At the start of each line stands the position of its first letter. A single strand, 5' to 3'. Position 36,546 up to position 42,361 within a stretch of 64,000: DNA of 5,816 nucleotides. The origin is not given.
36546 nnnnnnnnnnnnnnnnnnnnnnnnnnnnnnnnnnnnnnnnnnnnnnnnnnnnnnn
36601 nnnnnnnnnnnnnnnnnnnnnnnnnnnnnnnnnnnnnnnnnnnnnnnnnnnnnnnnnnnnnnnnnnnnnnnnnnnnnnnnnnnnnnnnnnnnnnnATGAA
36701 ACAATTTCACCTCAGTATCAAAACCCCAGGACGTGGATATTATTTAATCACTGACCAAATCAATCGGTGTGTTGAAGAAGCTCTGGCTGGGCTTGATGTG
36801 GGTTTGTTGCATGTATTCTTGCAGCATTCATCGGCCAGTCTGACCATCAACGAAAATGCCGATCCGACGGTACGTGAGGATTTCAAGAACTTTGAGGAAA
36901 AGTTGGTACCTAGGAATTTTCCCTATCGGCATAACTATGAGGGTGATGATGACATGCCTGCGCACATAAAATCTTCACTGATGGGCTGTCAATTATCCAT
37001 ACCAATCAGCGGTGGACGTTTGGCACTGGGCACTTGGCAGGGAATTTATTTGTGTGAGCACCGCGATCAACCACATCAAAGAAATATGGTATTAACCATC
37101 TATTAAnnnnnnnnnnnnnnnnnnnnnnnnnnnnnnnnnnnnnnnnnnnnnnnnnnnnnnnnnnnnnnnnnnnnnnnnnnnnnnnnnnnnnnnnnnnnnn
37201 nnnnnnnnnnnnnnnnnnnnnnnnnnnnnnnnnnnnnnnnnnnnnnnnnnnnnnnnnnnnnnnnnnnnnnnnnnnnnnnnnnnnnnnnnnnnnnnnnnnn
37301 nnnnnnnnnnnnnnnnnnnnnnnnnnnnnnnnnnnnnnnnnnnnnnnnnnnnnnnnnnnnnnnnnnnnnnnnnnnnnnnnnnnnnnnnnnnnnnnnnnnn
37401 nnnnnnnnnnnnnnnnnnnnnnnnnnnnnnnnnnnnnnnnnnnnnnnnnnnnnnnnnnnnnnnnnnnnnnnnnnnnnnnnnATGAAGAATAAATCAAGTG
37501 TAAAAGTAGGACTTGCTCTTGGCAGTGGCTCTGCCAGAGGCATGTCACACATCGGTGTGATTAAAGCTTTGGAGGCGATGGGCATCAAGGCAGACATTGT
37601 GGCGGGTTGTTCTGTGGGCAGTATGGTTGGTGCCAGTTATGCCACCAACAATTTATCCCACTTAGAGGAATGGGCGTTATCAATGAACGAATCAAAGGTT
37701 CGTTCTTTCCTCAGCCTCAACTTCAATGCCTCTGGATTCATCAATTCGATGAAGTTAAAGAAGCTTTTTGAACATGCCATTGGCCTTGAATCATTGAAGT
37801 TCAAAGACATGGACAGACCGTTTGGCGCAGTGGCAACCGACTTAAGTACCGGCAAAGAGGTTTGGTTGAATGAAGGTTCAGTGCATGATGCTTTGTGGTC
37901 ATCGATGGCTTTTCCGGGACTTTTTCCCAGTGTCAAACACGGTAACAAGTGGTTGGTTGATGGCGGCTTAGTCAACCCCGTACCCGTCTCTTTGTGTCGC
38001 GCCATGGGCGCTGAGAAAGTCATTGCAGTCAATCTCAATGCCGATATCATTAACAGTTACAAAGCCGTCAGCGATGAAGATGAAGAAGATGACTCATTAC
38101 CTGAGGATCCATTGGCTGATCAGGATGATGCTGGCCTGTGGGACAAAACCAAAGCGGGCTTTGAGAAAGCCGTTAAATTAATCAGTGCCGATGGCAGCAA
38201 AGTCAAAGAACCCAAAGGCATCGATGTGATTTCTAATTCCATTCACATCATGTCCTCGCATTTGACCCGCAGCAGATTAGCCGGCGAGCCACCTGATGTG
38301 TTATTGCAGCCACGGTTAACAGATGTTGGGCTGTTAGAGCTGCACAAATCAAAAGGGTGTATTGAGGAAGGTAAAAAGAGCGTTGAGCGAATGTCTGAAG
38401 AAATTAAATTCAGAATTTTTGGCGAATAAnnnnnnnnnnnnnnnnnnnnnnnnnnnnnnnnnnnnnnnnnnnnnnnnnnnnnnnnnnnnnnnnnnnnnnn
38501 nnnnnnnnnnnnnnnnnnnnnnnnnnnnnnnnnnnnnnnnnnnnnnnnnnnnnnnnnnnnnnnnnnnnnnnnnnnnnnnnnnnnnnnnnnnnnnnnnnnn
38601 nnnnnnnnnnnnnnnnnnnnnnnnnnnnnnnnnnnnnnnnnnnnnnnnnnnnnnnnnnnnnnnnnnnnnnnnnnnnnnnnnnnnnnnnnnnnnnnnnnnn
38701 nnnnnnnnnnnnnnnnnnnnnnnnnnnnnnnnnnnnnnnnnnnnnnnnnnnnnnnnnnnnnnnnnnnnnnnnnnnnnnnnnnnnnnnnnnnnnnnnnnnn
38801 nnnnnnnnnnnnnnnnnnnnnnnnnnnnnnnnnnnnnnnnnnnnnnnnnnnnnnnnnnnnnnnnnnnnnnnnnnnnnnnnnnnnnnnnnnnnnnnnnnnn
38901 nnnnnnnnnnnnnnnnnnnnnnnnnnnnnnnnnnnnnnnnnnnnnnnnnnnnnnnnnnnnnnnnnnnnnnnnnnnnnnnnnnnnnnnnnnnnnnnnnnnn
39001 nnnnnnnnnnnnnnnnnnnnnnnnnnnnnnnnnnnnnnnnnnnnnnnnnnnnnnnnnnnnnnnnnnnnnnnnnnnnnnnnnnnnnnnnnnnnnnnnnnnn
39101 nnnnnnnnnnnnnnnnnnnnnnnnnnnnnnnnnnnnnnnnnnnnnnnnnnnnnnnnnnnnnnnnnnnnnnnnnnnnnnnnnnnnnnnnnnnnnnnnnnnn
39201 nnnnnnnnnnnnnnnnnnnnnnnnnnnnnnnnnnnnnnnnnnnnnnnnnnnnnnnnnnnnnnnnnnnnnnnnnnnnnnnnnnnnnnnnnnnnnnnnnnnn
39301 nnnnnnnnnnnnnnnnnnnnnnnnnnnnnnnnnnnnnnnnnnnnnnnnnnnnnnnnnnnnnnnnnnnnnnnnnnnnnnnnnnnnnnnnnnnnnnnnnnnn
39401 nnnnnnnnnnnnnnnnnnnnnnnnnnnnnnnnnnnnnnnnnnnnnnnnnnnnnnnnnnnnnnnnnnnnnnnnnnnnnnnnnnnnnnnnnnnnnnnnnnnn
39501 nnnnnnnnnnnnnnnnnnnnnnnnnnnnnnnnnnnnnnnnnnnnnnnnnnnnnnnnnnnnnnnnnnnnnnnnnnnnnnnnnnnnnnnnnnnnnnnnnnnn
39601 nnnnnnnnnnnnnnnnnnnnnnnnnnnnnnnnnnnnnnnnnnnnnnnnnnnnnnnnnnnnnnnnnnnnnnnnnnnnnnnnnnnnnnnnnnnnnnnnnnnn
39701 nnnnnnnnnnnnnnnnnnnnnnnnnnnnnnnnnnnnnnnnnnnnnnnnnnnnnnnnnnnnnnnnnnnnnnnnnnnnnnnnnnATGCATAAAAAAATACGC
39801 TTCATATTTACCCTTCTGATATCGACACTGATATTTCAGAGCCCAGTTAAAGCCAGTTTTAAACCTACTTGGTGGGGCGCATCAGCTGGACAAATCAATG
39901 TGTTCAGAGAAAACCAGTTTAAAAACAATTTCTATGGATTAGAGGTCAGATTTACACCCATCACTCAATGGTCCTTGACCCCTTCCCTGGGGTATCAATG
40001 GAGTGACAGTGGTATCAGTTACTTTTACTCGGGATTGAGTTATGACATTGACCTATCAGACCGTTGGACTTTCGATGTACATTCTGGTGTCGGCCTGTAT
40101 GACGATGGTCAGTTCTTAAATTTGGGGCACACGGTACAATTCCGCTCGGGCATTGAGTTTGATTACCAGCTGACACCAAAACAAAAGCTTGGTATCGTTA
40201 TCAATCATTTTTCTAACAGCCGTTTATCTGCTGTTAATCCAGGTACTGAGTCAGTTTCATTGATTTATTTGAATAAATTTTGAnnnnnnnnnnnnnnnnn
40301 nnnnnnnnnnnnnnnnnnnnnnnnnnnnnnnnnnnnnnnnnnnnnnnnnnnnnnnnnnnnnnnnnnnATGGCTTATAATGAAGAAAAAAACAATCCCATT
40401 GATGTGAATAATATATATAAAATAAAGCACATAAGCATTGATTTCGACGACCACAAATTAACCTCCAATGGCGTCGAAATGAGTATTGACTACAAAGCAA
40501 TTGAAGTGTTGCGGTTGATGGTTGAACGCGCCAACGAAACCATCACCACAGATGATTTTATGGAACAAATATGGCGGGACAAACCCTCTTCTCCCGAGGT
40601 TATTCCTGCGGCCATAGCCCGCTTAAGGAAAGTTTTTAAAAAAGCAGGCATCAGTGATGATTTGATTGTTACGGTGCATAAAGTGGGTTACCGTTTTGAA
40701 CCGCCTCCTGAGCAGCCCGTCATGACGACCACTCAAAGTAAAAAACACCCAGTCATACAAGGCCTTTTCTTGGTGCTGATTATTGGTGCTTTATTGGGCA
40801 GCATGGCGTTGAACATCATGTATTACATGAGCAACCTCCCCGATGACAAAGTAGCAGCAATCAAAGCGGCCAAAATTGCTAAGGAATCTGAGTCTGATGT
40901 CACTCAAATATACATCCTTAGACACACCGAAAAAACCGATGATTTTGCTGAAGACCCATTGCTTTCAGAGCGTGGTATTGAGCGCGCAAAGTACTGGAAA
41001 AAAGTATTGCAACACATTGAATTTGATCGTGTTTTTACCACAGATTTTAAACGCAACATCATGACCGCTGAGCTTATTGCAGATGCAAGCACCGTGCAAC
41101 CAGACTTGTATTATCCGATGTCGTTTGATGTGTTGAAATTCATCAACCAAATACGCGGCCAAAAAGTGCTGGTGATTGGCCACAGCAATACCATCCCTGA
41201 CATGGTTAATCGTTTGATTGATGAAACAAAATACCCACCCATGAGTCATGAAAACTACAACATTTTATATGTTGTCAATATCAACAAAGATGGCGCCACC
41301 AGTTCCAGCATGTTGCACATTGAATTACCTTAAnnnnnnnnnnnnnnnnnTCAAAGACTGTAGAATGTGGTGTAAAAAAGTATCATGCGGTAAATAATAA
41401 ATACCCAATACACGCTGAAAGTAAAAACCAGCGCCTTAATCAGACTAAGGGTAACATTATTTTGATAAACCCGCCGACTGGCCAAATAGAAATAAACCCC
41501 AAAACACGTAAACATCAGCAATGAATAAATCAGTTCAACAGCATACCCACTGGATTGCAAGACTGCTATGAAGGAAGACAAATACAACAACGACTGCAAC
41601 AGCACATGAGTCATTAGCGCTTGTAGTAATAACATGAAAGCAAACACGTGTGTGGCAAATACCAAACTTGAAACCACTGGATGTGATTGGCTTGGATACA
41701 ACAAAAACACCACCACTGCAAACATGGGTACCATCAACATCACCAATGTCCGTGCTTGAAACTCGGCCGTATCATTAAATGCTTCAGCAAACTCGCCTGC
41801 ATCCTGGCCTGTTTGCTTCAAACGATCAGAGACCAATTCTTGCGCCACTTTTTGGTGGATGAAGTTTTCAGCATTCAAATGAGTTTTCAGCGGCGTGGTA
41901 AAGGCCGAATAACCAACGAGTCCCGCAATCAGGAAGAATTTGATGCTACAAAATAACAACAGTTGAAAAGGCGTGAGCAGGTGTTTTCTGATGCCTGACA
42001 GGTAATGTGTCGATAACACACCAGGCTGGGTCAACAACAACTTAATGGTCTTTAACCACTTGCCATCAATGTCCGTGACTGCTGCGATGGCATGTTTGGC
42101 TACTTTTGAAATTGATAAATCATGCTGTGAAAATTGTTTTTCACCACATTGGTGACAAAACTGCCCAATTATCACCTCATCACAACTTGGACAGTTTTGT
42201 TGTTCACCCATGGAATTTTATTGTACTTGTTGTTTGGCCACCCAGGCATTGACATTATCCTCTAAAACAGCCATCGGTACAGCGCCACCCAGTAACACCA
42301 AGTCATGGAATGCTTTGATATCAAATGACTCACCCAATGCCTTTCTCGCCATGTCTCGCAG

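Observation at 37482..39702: Patatin-like phospholipase followed 7 bp later by a bacterial pepsin-like (A1) aspartic protease lacking a signal peptide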

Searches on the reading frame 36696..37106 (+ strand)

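Call 3: search_protein_families(library=pfam, proteins=[window:36696-37106:+], max_evalue=0.01)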
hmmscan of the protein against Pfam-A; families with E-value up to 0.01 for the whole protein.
window:36696-37106:+ (136 aa): 1 family
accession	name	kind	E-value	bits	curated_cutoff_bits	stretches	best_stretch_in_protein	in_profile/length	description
PF01894.22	UPF0047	-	2.6e-44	150.5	27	1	18-135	2-117/117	Uncharacterised protein family UPF0047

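Call 4: search_protein_families(library=ncbifam, proteins=[window:36696-37106:+], max_evalue=0.01)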
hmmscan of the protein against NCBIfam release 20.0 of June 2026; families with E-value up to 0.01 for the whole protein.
window:36696-37106:+ (136 aa): 1 family
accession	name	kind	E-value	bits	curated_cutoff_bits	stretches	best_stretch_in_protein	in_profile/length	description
TIGR00149.1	TIGR00149_YjbQ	hypoth_equivalog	5.7e-43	145.8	67.75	1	12-132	10-127/132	secondary thiamine-phosphate synthase enzyme YjbQ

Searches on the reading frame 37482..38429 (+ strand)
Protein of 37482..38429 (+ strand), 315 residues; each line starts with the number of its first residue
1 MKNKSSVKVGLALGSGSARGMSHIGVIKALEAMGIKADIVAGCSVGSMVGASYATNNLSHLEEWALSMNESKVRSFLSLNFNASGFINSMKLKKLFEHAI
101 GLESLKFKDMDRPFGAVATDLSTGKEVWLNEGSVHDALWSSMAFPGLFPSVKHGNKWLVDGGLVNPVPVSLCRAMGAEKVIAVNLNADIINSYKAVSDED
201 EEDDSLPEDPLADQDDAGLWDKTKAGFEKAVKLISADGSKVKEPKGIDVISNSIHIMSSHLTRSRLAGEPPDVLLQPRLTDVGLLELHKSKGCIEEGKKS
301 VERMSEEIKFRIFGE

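Call 3: search_protein_families(library=pfam, proteins=[window:37482-38429:+], max_evalue=0.01)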
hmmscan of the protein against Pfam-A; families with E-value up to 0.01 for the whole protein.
window:37482-38429:+ (315 aa): 1 family
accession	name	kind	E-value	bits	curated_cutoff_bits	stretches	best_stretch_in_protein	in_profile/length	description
PF01734.28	Patatin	-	6.5e-30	105.2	27.7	1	11-170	1-188/191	Patatin-like phospholipase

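Call 4: search_protein_families(library=ncbifam, proteins=[window:37482-38429:+], max_evalue=0.01)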
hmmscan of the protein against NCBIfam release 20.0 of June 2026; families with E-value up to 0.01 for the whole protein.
window:37482-38429:+ (315 aa): 3 families
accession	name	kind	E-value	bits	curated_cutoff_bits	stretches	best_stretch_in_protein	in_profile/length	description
NF007623.0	PRK10279.1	equivalog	3.3e-78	262.9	272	1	7-308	4-293/301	patatin-like phospholipase RssA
NF041079.1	CBASS_lipase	equivalog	0.0016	17.7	200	0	11-169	4-181/317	CBASS cGAMP-activated phospholipase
NF043045.1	T4SS_VpdC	equivalog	0.0024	16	1000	1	15-99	312-394/880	Dot/Icm T4SS effector VpdC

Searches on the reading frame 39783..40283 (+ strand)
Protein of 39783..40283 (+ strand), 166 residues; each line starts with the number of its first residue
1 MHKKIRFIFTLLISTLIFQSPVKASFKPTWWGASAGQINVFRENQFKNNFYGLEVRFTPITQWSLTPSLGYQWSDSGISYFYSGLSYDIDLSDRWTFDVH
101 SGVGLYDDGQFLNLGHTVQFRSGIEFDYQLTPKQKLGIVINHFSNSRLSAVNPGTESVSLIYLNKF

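Call 3: search_protein_families(library=pfam, proteins=[window:39783-40283:+], max_evalue=0.01)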
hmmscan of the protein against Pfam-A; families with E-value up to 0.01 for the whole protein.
window:39783-40283:+ (166 aa): 1 family
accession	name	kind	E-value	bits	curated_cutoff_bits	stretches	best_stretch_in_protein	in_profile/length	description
PF09411.16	PagL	-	1.2e-10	42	23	1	89-162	55-133/136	Lipid A 3-O-deacylase (PagL)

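Call 4: search_protein_families(library=ncbifam, proteins=[window:39783-40283:+], max_evalue=0.01)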
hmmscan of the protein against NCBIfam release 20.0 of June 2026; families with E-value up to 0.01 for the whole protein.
window:39783-40283:+ (166 aa): 0 families

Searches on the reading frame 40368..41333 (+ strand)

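Call 3: search_protein_families(library=pfam, proteins=[window:40368-41333:+], max_evalue=0.01)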
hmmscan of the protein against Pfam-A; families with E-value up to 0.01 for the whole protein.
window:40368-41333:+ (321 aa): 2 families
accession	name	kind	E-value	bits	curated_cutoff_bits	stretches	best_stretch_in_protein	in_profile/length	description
PF00486.34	Trans_reg_C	-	4.7e-13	49.5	26.2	1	39-110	5-77/77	Transcriptional regulatory protein, C terminal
PF00300.27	His_Phos_1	-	5e-09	36.5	21.7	1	181-244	1-70/194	Histidine phosphatase superfamily (branch 1)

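Call 4: search_protein_families(library=ncbifam, proteins=[window:40368-41333:+], max_evalue=0.01)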
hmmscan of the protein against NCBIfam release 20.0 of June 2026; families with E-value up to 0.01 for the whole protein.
window:40368-41333:+ (321 aa): 33 families (the best 25 are shown)
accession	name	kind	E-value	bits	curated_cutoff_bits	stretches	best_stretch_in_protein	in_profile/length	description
NF045944.1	ResRegRpaBCyano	equivalog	1.2e-09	37.9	330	1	6-110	120-227/229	response regulator transcription factor RpaB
NF033117.2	vanR_ACDEGLN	exception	9.6e-09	35.1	350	1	3-111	119-226/226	VanR-ABDEGLN family response regulator transcription factor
NF053854.1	RespRegPhoBBctds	equivalog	1.8e-08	34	270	1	9-111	125-225/225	two-component system response regulator PhoB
TIGR02154.1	PhoB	equivalog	3.7e-08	32.9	296.2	1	9-111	124-226/226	phosphate regulon transcriptional regulator PhoB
NF040689.1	MtrAB_MtrA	equivalog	9.8e-08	31.6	300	1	14-109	121-217/219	MtrAB system response regulator MtrA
NF041734.1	resp_reg_RppA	equivalog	1.1e-07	31.4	250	1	33-111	150-228/229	two-component system response regulator RppA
NF000404.1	vanR-D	exception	6.5e-07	29.1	500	1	14-111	133-231/232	vancomycin resistance response regulator transcription factor VanR-D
NF007540.1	PRK10153.1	equivalog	9.6e-07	28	400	1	16-113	5-103/516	lysine decarboxylation/transport transcriptional activator CadC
NF008870.1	PRK11906.1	equivalog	6.7e-06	25.4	800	1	27-111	19-102/458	HilA family transcriptional regulator YgeH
NF009037.0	PRK12370.1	equivalog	8.4e-06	24.4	589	1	30-113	26-108/553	HilA/EilA family virulence transcriptional regulator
TIGR00249.1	sixA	equivalog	1.3e-05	25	74.5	1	180-317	2-150/154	phosphohistidine phosphatase SixA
NF038349.1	dPGM_arch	equivalog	1.4e-05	25.1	225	1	198-243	25-70/194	2,3-diphosphoglycerate-dependent phosphoglycerate mutase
NF045991.1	RespRegCtrARhodob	equivalog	1.9e-05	24.5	350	1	15-109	125-220/224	response regulator transcription factor CtrA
TIGR01387.1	cztR_silR_copR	subfamily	2e-05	24.3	279.2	1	15-109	123-217/218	heavy metal response regulator transcription factor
NF011580.0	PRK15004.1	equivalog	2.2e-05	24.6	250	1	198-244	26-72/203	adenosylcobalamin/alpha-ribazole phosphatase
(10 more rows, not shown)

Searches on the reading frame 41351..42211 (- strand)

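Call 3: search_protein_families(library=pfam, proteins=[window:41351-42211:-], max_evalue=0.01)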
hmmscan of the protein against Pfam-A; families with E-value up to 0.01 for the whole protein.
window:41351-42211:- (286 aa): 1 family
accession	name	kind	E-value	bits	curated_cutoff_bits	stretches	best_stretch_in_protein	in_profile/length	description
PF12412.13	DUF3667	-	3.8e-11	42.8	27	1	49-93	1-45/45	Protein of unknown function (DUF3667)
